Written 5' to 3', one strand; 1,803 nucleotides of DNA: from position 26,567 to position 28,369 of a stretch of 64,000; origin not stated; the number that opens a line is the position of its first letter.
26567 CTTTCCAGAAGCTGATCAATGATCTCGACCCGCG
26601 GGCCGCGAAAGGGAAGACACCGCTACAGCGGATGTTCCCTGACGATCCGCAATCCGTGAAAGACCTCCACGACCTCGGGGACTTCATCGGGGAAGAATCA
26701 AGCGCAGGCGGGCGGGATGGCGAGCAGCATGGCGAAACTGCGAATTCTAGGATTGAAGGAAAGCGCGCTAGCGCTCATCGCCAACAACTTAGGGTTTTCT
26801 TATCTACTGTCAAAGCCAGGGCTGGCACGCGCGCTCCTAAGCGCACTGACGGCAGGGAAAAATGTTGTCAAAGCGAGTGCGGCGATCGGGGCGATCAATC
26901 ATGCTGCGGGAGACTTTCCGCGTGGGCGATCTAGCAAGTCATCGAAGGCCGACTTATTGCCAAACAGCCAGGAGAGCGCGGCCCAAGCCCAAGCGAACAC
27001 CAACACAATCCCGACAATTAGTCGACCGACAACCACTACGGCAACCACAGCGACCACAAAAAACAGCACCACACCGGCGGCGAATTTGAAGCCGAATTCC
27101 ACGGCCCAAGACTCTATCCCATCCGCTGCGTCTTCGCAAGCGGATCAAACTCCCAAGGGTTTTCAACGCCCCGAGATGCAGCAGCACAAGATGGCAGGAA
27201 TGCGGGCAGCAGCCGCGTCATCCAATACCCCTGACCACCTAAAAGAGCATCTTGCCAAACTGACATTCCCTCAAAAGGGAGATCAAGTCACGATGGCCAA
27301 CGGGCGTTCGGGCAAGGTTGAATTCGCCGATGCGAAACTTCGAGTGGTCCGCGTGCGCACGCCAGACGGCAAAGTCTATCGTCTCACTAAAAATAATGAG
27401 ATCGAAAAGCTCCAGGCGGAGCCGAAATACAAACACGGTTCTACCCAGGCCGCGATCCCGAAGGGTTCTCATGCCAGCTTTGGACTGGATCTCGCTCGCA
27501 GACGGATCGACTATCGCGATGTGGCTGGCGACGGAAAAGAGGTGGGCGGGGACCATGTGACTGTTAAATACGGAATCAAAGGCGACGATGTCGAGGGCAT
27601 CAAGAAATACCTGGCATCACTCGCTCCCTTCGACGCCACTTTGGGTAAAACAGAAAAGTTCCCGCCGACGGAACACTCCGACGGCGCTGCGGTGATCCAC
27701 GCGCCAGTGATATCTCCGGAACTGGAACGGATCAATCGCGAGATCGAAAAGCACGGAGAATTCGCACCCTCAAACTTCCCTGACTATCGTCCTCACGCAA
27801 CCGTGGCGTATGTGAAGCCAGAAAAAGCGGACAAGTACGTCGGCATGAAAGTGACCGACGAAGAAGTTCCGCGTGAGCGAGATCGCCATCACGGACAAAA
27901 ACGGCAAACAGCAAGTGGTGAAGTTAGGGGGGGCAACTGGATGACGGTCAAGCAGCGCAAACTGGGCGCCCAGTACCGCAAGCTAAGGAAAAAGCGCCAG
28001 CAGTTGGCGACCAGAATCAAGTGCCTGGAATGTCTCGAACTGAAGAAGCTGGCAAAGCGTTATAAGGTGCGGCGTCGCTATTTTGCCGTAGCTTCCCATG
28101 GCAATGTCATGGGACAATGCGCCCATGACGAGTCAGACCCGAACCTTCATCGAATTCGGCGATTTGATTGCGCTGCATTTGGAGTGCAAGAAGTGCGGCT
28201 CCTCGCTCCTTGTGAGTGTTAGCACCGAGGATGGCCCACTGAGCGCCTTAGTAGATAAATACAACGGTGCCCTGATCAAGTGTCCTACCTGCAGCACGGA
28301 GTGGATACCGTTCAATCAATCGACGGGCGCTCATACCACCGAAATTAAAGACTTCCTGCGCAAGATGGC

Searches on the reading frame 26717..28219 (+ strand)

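Call 12: search_protein_families(library=pfam, proteins=[window:26717-28219:+], max_evalue=0.01)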
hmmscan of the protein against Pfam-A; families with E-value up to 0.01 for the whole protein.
window:26717-28219:+ (501 aa): 2 families
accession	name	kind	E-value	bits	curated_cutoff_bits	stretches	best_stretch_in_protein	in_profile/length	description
PF13563.12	2_5_RNA_ligase2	-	9.5e-09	35.9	27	1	280-371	27-121/152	2'-5' RNA ligase superfamily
PF23474.1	Acb1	-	0.00031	20.9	27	1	307-368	58-114/144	Anti-CBASS protein Acb1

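Call 13: search_protein_families(library=phrogs, proteins=[window:26717-28219:+], max_evalue=0.01)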
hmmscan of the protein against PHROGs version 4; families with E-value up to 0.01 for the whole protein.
window:26717-28219:+ (501 aa): 2 families
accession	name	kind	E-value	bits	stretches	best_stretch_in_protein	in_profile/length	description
phrog_755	-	DNA, RNA and nucleotide metabolism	1.1e-06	29.3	1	280-373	42-128/156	RNA ligase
phrog_22522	-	unknown function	0.0037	17.9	1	99-244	38-170/265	-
